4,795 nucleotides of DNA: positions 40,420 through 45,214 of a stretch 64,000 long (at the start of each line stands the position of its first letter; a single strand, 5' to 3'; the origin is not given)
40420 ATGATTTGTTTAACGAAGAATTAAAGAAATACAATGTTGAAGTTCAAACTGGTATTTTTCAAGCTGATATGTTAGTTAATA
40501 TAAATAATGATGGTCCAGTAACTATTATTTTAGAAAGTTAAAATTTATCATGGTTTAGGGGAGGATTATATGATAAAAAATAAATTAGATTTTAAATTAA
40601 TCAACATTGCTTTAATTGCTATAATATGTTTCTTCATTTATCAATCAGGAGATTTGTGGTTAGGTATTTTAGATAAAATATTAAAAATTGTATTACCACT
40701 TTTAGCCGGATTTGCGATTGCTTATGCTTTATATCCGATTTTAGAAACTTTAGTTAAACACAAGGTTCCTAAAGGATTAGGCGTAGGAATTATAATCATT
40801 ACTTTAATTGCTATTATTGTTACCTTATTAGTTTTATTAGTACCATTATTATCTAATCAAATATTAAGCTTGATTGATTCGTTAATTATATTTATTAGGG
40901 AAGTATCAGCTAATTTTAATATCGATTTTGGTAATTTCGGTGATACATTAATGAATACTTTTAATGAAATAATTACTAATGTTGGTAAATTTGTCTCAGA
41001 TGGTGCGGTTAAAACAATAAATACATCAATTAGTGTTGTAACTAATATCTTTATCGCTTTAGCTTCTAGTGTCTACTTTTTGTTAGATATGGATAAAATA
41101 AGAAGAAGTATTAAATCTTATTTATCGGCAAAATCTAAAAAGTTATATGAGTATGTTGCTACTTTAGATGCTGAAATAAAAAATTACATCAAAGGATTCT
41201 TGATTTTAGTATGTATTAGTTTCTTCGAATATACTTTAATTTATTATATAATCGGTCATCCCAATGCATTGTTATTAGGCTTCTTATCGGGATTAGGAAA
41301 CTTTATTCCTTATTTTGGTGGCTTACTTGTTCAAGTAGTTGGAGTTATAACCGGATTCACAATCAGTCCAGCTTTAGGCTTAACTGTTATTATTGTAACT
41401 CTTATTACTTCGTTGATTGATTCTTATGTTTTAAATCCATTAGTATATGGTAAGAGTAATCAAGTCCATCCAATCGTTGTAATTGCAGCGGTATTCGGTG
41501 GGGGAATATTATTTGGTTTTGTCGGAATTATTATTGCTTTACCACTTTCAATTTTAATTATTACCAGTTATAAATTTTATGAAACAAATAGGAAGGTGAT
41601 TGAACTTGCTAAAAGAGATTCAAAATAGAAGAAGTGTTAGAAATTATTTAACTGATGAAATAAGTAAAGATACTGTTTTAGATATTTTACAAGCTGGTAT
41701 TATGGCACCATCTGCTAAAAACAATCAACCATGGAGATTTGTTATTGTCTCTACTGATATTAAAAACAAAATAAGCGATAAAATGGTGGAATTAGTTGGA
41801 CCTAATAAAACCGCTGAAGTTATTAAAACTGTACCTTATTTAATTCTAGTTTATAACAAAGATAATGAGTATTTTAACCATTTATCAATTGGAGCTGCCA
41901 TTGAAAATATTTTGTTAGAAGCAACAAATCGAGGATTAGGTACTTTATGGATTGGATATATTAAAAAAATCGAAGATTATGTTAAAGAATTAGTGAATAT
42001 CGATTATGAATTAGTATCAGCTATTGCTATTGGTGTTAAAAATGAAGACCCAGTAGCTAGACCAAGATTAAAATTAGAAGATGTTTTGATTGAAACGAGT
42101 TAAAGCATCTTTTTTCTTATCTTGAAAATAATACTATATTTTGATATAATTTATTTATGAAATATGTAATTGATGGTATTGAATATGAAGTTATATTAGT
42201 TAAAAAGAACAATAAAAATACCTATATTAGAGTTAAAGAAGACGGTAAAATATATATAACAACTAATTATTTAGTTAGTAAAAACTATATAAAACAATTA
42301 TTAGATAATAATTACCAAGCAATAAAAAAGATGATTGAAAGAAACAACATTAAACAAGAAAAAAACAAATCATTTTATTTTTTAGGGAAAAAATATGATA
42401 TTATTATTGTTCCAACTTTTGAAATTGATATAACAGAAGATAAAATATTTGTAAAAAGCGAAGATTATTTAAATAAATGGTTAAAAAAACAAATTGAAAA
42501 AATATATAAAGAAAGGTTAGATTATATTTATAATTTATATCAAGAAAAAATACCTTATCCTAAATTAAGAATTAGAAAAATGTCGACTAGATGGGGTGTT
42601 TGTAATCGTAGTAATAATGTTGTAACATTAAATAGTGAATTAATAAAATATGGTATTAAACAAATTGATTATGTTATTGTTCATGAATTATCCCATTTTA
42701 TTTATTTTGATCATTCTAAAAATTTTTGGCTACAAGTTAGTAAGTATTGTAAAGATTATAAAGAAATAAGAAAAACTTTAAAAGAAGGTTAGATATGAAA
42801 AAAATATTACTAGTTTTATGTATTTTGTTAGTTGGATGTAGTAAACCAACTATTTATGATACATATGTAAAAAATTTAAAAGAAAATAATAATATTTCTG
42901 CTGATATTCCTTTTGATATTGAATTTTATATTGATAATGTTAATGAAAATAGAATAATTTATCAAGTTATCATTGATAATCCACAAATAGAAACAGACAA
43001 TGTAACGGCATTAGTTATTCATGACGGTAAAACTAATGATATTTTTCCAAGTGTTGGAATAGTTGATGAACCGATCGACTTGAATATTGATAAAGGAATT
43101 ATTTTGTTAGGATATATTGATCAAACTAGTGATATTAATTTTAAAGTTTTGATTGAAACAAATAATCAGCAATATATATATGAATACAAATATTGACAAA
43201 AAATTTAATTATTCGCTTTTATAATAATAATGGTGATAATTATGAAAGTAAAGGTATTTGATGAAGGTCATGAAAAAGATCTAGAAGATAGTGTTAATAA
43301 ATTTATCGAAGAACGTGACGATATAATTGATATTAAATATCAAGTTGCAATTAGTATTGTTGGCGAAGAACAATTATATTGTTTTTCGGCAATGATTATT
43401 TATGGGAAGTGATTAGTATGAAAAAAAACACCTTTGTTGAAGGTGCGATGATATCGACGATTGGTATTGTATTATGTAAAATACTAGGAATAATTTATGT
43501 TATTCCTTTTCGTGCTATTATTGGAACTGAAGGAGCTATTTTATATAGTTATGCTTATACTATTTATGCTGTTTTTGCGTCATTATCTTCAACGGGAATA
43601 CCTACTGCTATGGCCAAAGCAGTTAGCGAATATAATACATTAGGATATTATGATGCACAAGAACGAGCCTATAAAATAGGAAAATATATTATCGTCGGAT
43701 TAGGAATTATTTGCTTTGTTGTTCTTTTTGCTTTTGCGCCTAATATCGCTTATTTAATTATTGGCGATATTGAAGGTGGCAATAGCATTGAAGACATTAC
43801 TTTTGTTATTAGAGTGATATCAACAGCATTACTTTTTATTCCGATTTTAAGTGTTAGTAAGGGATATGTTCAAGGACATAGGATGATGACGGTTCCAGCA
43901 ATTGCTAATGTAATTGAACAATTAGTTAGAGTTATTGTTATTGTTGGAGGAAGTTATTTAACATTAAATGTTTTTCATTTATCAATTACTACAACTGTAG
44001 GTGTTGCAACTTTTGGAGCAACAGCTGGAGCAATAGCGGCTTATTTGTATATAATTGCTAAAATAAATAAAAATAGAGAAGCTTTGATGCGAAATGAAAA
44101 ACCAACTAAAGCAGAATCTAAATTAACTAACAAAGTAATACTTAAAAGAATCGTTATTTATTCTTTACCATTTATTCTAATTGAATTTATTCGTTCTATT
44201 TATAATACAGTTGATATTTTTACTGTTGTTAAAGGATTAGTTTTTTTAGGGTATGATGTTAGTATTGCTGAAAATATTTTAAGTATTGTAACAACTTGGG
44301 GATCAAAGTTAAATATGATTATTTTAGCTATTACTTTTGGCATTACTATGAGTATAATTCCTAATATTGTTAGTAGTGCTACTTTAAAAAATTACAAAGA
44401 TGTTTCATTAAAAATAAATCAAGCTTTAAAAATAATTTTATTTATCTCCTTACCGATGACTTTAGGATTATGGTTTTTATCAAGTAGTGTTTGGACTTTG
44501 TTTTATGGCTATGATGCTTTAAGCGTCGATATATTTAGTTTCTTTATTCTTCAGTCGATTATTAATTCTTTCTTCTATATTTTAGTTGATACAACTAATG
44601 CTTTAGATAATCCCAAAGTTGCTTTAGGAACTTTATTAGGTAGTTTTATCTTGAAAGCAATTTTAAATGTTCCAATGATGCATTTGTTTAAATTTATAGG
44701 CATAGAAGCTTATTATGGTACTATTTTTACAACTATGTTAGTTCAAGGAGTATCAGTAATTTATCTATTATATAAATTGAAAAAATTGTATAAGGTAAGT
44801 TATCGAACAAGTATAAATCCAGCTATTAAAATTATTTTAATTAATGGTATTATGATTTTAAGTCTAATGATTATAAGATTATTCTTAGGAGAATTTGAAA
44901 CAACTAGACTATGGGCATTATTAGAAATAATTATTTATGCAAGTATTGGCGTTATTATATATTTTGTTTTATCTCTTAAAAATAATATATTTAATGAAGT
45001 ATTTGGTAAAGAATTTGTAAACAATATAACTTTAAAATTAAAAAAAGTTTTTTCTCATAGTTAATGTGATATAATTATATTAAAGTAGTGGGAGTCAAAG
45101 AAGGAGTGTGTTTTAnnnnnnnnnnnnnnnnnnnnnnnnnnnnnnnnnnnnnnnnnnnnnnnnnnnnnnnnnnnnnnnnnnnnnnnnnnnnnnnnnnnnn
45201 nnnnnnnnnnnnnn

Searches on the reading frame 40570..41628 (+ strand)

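Call 66: search_protein_families(library=pfam, proteins=[window:40570-41628:+])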
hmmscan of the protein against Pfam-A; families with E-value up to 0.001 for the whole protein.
window:40570-41628:+ (352 aa): 1 family
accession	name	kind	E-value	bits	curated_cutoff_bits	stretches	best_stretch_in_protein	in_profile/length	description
PF01594.21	AI-2E_transport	-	3.8e-50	171.4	34.3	1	27-337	19-326/327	AI-2E family transporter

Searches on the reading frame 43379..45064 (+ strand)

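Call 66: search_protein_families(library=pfam, proteins=[window:43379-45064:+])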
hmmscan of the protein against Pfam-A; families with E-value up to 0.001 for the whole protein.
window:43379-45064:+ (561 aa): 2 families
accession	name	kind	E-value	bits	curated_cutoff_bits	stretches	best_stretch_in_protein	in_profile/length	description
PF01943.22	Polysacc_synt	-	3.8e-21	76.2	28.2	1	20-315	2-262/274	Polysaccharide biosynthesis protein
PF01554.23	MatE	-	1.8e-05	25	24.9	1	56-187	31-158/161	MatE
